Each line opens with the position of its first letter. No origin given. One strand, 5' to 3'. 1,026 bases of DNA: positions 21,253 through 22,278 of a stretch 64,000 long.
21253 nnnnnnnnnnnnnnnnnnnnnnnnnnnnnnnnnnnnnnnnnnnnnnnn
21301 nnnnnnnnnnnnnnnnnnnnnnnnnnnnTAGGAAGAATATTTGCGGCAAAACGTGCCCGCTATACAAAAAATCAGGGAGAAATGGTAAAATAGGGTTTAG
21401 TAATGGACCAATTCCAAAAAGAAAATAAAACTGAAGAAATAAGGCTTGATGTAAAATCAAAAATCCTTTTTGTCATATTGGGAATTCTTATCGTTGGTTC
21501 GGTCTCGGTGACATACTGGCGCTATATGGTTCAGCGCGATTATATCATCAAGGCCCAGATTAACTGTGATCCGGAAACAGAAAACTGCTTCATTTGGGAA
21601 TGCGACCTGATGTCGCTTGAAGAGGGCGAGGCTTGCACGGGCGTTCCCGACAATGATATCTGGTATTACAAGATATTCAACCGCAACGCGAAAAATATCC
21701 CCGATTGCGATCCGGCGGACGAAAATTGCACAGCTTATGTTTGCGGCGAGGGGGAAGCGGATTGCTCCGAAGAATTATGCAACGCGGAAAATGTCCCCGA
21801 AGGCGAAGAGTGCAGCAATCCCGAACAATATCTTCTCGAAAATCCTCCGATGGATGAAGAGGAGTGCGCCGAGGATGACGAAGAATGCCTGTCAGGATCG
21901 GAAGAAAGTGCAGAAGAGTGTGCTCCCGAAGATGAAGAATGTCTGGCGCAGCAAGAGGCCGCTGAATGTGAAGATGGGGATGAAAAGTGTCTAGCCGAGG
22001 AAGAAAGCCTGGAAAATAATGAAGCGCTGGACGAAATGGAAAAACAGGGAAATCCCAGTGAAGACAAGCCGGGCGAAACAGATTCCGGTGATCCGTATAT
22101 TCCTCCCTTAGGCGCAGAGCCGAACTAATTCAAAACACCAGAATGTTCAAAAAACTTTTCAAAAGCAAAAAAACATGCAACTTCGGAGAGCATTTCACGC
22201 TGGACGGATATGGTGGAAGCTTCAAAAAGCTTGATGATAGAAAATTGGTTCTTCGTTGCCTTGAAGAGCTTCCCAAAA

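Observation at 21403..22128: Membrane-anchored, hyper-acidic cysteine-repeat protein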

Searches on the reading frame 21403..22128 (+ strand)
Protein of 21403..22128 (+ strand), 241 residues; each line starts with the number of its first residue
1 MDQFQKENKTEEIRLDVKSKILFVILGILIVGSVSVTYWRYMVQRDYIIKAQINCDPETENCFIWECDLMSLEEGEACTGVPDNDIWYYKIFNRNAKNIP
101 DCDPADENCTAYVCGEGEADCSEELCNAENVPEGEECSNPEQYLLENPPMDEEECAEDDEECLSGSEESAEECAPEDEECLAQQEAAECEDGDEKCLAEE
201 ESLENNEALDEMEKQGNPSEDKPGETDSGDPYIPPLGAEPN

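Call 3: search_protein_families(library=pfam, proteins=[window:21403-22125:+], max_evalue=1)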
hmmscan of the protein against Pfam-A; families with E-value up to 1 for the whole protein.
window:21403-22125:+ (241 aa): 0 families

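Call 4: search_protein_families(library=ncbifam, proteins=[window:21403-22125:+], max_evalue=1)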
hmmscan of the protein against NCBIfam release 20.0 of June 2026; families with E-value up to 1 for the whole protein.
window:21403-22125:+ (241 aa): 0 families

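Call 5: find_homologous_proteins(query=window:21403-22125:+, max_evalue=0.01)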
Query window:21403-22125:+ (241 aa): 193 proteins with E <= 0.01 among 350 candidates; the best 120 are listed.
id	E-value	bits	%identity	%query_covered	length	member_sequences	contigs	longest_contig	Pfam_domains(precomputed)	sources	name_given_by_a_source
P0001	2.0e-155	534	100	100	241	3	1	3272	-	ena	-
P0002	9.6e-110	384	69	100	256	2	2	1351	-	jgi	jgi:hypothetical protein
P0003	1.5e-89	318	65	100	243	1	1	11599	-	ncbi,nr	ncbi:MAG: hypothetical protein PHP25_02960 [Candidatus Moranbacteria bacterium]|nr:hypothetical prot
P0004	3.2e-89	317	70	85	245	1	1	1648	-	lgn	-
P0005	2.3e-84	301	67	83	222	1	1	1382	-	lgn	-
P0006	5.2e-84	300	59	100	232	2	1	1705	-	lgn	-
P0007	7.7e-84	299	60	100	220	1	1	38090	-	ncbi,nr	ncbi:MAG: hypothetical protein QMD77_01520 [Patescibacteria group bacterium]|nr:hypothetical protein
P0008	1.3e-82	295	74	62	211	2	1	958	-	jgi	-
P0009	2.4e-82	294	73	73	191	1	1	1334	-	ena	-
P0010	2.9e-82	294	67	71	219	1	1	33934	-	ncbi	-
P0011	4.7e-82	293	59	100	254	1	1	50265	-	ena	-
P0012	5.0e-82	293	62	82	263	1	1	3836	-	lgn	-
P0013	2.8e-80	287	58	74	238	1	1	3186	-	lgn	-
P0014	3.6e-80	287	69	76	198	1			-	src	-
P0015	1.9e-79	285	57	98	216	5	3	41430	-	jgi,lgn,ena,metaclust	metaclust:\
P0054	2.1e-70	255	54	99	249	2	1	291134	-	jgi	jgi:hypothetical protein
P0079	2.7e-67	245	57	82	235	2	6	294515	-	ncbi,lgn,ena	-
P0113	2.3e-53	199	54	72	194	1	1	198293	-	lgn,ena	-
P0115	6.1e-53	198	53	77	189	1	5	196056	-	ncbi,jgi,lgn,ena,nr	ncbi:hypothetical protein L6270_01530 [Candidatus Parcubacteria bacterium]|nr:hypothetical protein [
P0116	3.9e-52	195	52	62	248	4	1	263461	-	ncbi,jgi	-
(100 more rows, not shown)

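Call 11: search_solved_structures(query=A2, max_evalue=10, show_alignments=2)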
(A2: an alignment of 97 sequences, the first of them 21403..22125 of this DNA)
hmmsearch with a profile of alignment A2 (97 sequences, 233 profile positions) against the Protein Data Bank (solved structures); distinct sequences matched with E-value up to 10: 0.

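Call 12: find_encoding_contigs(protein=P0054, flank=6000, max_places=2)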
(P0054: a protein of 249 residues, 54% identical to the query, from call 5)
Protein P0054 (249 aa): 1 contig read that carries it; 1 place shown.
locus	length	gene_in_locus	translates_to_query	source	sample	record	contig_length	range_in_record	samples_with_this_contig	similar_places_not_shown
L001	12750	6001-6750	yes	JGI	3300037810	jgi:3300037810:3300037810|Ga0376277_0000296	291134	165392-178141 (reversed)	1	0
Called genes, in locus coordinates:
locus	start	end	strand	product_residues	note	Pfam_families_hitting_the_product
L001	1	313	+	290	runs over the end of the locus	PF02401:LYTB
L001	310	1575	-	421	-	PF00171:Aldedh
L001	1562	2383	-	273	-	PF03807:F420_oxidored, PF14748:P5CR_dimer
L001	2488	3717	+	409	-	PF00587:tRNA-synt_2b, PF03129:HGTP_anticodon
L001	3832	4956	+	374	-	PF00696:AA_kinase, PF01472:PUA (weak)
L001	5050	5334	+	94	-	-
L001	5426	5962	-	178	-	PF00583:Acetyltransf_1, PF13673:Acetyltransf_10, PF13508:Acetyltransf_7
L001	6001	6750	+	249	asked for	-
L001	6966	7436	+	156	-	-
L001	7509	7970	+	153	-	-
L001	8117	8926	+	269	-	-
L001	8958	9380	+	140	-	PF00892:EamA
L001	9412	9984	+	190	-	PF00856:SET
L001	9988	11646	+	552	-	PF00512:HisKA, PF02518:HATPase_c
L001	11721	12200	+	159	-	-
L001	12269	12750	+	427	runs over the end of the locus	PF01210:NAD_Gly3P_dh_N (weak), PF03446:NAD_binding_2 (weak), PF03721:UDPG_MGDP_dh_N, PF00984:UDPG_MGDP_dh, PF03720:UDPG_MGDP_dh_C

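Call 13: find_encoding_contigs(protein=P0116, flank=6000, max_places=2)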
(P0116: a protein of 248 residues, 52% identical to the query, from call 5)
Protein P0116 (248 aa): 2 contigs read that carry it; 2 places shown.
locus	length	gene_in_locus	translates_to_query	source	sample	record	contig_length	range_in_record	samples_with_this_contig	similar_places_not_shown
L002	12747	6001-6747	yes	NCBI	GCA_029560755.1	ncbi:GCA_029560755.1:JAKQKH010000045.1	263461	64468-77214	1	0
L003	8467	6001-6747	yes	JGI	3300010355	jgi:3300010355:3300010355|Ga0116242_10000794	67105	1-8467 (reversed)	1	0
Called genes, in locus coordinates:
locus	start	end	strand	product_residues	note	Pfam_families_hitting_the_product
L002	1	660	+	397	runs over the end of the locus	PF00291:PALP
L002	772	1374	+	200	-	PF05175:MTS (weak), PF05724:TPMT (weak), PF13489:Methyltransf_23, PF03848:TehB, PF13847:Methyltransf_31, PF08241:Methyltransf_11, PF08242:Methyltransf_12, PF13649:Methyltransf_25, +2 more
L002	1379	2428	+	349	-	PF04551:GcpE, PF26540:GcpE_C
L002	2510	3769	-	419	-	-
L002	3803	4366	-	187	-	-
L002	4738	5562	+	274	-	PF09694:Gcw_chp (weak)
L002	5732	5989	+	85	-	PF01541:GIY-YIG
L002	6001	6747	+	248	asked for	-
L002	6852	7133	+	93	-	-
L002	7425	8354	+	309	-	PF00892:EamA (faint)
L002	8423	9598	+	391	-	PF04389:Peptidase_M28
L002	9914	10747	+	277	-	-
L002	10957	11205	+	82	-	-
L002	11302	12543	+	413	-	PF05402:PqqD (weak), PF04055:Radical_SAM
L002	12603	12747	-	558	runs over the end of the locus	PF00005:ABC_tran, PF02463:SMC_N (faint), PF03193:RsgA_GTPase (faint), PF13555:AAA_29 (faint), PF12848:ABC_tran_Xtn (weak), PF00005:ABC_tran, PF13304:AAA_21 (weak)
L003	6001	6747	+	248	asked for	-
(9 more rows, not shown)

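Call 14: find_encoding_contigs(protein=P0113, flank=6000, max_places=2)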
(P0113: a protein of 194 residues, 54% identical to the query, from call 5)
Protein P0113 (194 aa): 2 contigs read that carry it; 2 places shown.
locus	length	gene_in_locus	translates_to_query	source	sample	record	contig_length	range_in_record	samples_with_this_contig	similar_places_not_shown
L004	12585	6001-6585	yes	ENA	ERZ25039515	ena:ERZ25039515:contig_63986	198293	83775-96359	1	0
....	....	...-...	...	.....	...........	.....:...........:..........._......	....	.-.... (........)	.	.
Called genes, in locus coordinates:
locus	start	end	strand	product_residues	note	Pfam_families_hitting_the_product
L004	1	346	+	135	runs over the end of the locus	PF00133:tRNA-synt_1, PF09334:tRNA-synt_1g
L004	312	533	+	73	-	PF00133:tRNA-synt_1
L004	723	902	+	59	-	-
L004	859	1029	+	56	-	-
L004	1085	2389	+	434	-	PF00133:tRNA-synt_1, PF01406:tRNA-synt_1e, PF09334:tRNA-synt_1g, PF08264:Anticodon_1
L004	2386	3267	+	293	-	PF02401:LYTB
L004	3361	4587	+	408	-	PF00587:tRNA-synt_2b, PF03129:HGTP_anticodon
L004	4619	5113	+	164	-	PF13302:Acetyltransf_3, PF13420:Acetyltransf_4, PF00583:Acetyltransf_1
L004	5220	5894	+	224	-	PF12762:DDE_Tnp_IS1595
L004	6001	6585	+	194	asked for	-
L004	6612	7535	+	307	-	PF00892:EamA (weak)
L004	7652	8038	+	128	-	PF02675:AdoMet_dc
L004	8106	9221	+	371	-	PF01071:GARS_A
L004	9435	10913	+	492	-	PF00512:HisKA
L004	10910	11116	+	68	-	PF02518:HATPase_c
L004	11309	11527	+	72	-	-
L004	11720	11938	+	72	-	PF03721:UDPG_MGDP_dh_N, PF03446:NAD_binding_2 (weak)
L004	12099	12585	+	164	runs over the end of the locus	PF00984:UDPG_MGDP_dh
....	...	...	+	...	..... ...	-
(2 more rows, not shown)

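Call 16: find_encoding_contigs(protein=P0079, flank=6000, max_places=2)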
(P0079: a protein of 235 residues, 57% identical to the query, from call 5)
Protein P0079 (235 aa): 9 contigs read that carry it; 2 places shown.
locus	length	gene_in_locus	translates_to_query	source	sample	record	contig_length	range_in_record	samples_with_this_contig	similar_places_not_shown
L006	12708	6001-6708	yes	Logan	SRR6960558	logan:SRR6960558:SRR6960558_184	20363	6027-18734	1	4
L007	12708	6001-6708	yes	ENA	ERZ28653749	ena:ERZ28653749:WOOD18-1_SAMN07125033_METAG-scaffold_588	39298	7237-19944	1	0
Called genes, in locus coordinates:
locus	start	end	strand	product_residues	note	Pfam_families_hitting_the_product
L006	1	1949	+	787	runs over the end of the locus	PF00133:tRNA-synt_1, PF09334:tRNA-synt_1g, PF08264:Anticodon_1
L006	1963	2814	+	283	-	PF02401:LYTB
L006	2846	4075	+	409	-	PF00587:tRNA-synt_2b, PF03129:HGTP_anticodon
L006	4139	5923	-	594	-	PF01336:tRNA_anti-codon, PF00152:tRNA-synt_2, PF02938:GAD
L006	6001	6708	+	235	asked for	-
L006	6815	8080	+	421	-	PF00464:SHMT, PF00155:Aminotran_1_2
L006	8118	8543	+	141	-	PF02675:AdoMet_dc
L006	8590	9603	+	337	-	-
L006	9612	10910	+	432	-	PF01071:GARS_A, PF02843:GARS_C (weak)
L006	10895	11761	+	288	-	PF02475:TRM5-TYW2_MTfase, PF00398:RrnaAD (weak), PF03602:Cons_hypoth95 (weak), PF05175:MTS, PF06325:PrmA, PF12847:Methyltransf_18, PF13847:Methyltransf_31 (weak), PF13649:Methyltransf_25, +1 more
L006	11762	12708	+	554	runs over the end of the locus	PF00512:HisKA, PF02518:HATPase_c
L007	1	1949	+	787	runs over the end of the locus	PF00133:tRNA-synt_1, PF09334:tRNA-synt_1g, PF08264:Anticodon_1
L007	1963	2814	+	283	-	PF02401:LYTB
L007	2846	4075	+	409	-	PF00587:tRNA-synt_2b, PF03129:HGTP_anticodon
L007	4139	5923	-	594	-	PF01336:tRNA_anti-codon, PF00152:tRNA-synt_2, PF02938:GAD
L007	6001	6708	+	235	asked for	-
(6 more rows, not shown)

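Call 17: find_encoding_contigs(protein=P0115, flank=6000, max_places=2)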
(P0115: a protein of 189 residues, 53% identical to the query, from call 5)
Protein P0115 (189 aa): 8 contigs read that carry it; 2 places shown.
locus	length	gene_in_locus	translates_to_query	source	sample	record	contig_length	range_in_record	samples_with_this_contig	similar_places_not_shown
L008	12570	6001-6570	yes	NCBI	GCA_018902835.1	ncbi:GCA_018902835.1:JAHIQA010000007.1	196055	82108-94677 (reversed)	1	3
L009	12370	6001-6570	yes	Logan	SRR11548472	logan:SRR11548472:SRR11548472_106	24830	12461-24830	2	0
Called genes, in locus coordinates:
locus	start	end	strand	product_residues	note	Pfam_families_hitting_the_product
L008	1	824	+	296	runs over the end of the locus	PF01063:Aminotran_4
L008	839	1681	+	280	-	PF00800:PDT, PF01842:ACT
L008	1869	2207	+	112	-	-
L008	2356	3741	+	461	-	PF03435:Sacchrp_dh_NADP, PF16653:Sacchrp_dh_C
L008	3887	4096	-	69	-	-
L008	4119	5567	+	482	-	PF00512:HisKA, PF02518:HATPase_c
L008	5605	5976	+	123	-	PF00072:Response_reg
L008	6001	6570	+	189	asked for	-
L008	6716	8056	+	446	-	PF00232:Glyco_hydro_1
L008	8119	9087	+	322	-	PF00892:EamA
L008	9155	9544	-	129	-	PF18895:T4SS_pilin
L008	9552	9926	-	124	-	PF18895:T4SS_pilin (weak)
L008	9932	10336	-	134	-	PF18895:T4SS_pilin (weak)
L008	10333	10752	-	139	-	PF18895:T4SS_pilin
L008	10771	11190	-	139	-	-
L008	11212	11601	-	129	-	PF18895:T4SS_pilin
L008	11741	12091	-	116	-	PF18895:T4SS_pilin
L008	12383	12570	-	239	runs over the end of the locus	PF01509:TruB_N, PF16198:TruB_C_2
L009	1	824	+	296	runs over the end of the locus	PF01063:Aminotran_4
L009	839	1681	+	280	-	PF00800:PDT, PF01842:ACT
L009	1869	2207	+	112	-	-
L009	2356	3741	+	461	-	PF03435:Sacchrp_dh_NADP, PF16653:Sacchrp_dh_C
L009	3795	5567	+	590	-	PF00512:HisKA, PF02518:HATPase_c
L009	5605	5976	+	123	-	PF00072:Response_reg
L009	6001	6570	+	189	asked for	-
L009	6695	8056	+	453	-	PF00232:Glyco_hydro_1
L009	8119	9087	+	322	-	PF00892:EamA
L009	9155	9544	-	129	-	PF18895:T4SS_pilin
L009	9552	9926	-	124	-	PF18895:T4SS_pilin (weak)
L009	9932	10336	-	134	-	PF18895:T4SS_pilin (weak)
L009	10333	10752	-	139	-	PF18895:T4SS_pilin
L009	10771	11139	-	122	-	PF18895:T4SS_pilin (weak)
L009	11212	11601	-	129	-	PF18895:T4SS_pilin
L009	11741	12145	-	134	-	PF18895:T4SS_pilin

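Call 18: predict_structure(alignment_id=A2)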
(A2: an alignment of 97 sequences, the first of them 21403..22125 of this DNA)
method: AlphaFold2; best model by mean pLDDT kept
length: 241 residues; sequences in the alignment: 97
mean_pLDDT: 78.3   pTM: 0.56
mean pLDDT of the five models: 78.3, 78.0, 76.8, 76.5, 75.7
residues with pLDDT >= 90: 105; 70-90: 50; 50-70: 62; < 50: 24
segments of 3 or more residues with pLDDT < 50: 211-217, 219-221, 226-236
pLDDT, mean of each block of 10 residues (from residue 1): 71 87 97 92 86 96 93 87 92 95 93 95 97 95 92 68 63 68 60 62 51 47 47 48 52
secondary structure, 60 per line:
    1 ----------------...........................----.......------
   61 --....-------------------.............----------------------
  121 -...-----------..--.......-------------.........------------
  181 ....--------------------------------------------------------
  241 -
elements in order: H17-43 E48-54 E63-66 E86-95 E122-124 H140-146 H160-168 H181-184

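Call 19: search_protein_families(library=pfam, proteins=[L006:8590-9600:+, L002:7425-8351:+, L004:6612-7532:+, L008:8119-9084:+, L001:8117-8923:+, L001:8958-9377:+], max_evalue=0.1)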
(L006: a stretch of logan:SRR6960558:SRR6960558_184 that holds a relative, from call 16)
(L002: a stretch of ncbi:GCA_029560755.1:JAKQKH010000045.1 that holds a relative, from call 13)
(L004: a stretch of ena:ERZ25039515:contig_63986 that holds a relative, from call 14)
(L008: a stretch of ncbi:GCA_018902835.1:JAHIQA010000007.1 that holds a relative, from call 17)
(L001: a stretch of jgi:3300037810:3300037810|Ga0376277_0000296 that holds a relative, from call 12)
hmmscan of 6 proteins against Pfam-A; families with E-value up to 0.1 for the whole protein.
L006:8590-9600:+ (337 aa): 1 family
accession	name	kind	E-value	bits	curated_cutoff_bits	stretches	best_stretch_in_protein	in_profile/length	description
PF00892.27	EamA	-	0.013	16.2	28.2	1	15-162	3-134/135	EamA-like transporter family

L002:7425-8351:+ (309 aa): 2 families
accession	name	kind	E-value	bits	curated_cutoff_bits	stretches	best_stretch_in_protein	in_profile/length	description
PF00892.27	EamA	-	2.2e-05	25.2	28.2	1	4-141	2-134/135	EamA-like transporter family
PF17353.8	DUF5381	-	0.0085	16.3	26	1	218-282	13-76/170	Family of unknown function (DUF5381)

L004:6612-7532:+ (307 aa): 1 family
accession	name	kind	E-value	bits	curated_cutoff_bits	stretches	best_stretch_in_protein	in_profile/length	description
PF00892.27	EamA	-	6.4e-07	30.2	28.2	1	6-138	6-134/135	EamA-like transporter family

L008:8119-9084:+ (322 aa): 2 families
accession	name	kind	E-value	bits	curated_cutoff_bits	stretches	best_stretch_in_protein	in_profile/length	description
PF00892.27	EamA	-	4.8e-11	43.5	28.2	2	2-133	3-134/135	EamA-like transporter family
PF03151.22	TPT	-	0.00062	19.7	30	1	30-141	26-144/291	Triose-phosphate Transporter family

L001:8117-8923:+ (269 aa): 0 families

L001:8958-9377:+ (140 aa): 3 families
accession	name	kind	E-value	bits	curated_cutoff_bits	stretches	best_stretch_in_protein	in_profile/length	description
PF00892.27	EamA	-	2.6e-19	70.3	28.2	1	1-137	2-134/135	EamA-like transporter family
PF03151.22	TPT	-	0.00012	22.1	30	1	19-138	20-136/291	Triose-phosphate Transporter family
PF09843.14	DUF2070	-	0.0022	16.8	30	1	5-138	48-173/561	Predicted membrane protein (DUF2070)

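Call 21: search_protein_representatives(alignment_id=A2)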
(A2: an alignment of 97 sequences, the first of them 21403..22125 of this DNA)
Query: 97 sequences, 233 profile positions. Proteins with E-value up to 0.001 (for the whole library): 772; up to 1e-10: 405; up to 1e-30: 106. The best 150 are listed.
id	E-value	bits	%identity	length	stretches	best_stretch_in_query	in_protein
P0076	1.8e-84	299.3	-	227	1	1-232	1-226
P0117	7.5e-74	264.6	-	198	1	15-208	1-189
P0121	2.0e-70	253.4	-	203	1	15-204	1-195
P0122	3.9e-69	249.1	-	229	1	4-211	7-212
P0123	1.0e-65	237.9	-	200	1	15-205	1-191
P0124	1.6e-64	234.0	-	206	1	1-199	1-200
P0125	1.1e-60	221.5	-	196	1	1-176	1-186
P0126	1.0e-58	215.0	-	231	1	7-201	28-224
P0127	1.8e-57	210.9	-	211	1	19-208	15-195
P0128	4.7e-57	209.6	-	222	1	10-204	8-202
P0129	3.1e-55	203.7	-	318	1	15-177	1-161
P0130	2.0e-54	201.0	-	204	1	15-199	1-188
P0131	8.1e-54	199.0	-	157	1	15-167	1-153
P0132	6.5e-53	196.0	-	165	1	34-180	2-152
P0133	1.1e-51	192.0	-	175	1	15-181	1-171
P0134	2.0e-51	191.2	-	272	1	19-220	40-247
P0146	1.6e-44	168.6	-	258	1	11-172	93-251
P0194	2.3e-35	138.6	-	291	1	36-170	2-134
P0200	3.5e-34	134.8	-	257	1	14-158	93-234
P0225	1.7e-30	122.7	-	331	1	25-202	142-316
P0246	3.0e-28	115.3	-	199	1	11-142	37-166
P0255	1.8e-27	112.8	-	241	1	14-159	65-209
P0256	2.1e-27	112.6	-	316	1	36-201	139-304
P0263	9.1e-27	110.5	-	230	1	14-150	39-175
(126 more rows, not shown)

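Call 24: fold_search(model_id=the predicted structure, library=pdb)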
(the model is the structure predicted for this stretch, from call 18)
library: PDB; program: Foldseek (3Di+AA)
matches with E <= 10: 31; with E <= 0.001: 0
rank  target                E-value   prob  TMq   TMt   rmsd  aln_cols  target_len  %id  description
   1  2lvc_MODEL_1_A        3.7e+00  0.01  0.07  0.13  10.8        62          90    6  Solution NMR Structure of Ig like domain (805-892) of Obscurin-like protein 1 from Homo sapiens, Northeast Str (released 2012-08-29)
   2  7uoj_E                4.2e+00  0.02  0.06  0.13  11.9        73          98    7  The CryoEM structure of N49-P9.6-FR3 and PGT121 Fabs in complex with BG505 SOSIP.664 (released 2023-05-03)
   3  6wn1_F                4.7e+00  0.01  0.08  0.13  14.3        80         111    8  Plasmodium vivax reticulocyte binding protein 2b (PvRBP2b) bound to human monoclonal antibody 241242 (released 2021-01-27)
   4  2q87_C                5.3e+00  0.02  0.07  0.12  10.5        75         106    8  The Crystal Structure of the Human IRp60 Ectodomain (released 2007-07-03)
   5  8fbl_A                6.0e+00  0.06  0.12  0.10  15.1       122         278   11  Human PAC in nanodisc at pH 4.0 with PI(4,5)P2 diC8 (released 2023-02-01)
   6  2q87_B                6.0e+00  0.01  0.07  0.13  11.3        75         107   11  The Crystal Structure of the Human IRp60 Ectodomain (released 2007-07-03)
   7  9luy                  6.8e+00  0.01  0.06  0.06  11.1        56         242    4  Single-chain Fv antibody of G2 fused with antigen peptide from chicken chromosome 6 C10orf76 homolog (released 2025-06-11)
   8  7sqh_A                7.2e+00  0.04  0.12  0.10  16.1       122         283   12  Structure of the human proton-activated chloride channel ASOR in desensitized conformation (released 2022-02-23)
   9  7jna_A                7.2e+00  0.04  0.12  0.10  16.4       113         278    8  Cryo-EM structure of human proton-activated chloride channel PAC at pH 8 (released 2020-11-11)
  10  8cw9_D                7.2e+00  0.01  0.06  0.11  13.9        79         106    6  Prefusion-stabilized hMPV fusion protein bound to ADI-61026 and MPE8 Fabs (released 2022-08-10)
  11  6dfh_J                7.7e+00  0.01  0.07  0.11  13.8        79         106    6  BG505 MD64 N332-GT2 SOSIP trimer in complex with germline-reverted BG18 fragment antigen binding (released 2019-11-06)
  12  8ejj_J                7.7e+00  0.01  0.06  0.11  13.8        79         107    6  Lassa virus glycoprotein complex (Josiah) bound to S370.7 Fab (released 2023-06-07)
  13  7kej_J                7.7e+00  0.01  0.06  0.11  14.1        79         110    8  BDBV-289 bound to EBOV GPdMuc Makona (released 2021-06-23)
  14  1lil_A                7.7e+00  0.01  0.07  0.08  12.5        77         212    5  BENCE JONES PROTEIN CLE, A LAMBDA III IMMUNOGLOBULIN LIGHT-CHAIN DIMER (released 1997-05-15)
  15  5eqe_B                7.7e+00  0.01  0.06  0.05  13.6        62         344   14  Crystal structure of choline kinase alpha-1 bound by [4-[(4-methyl-1,4-diazepan-1-yl)methyl]phenyl]methanamine (compou (released 2016-01-06)
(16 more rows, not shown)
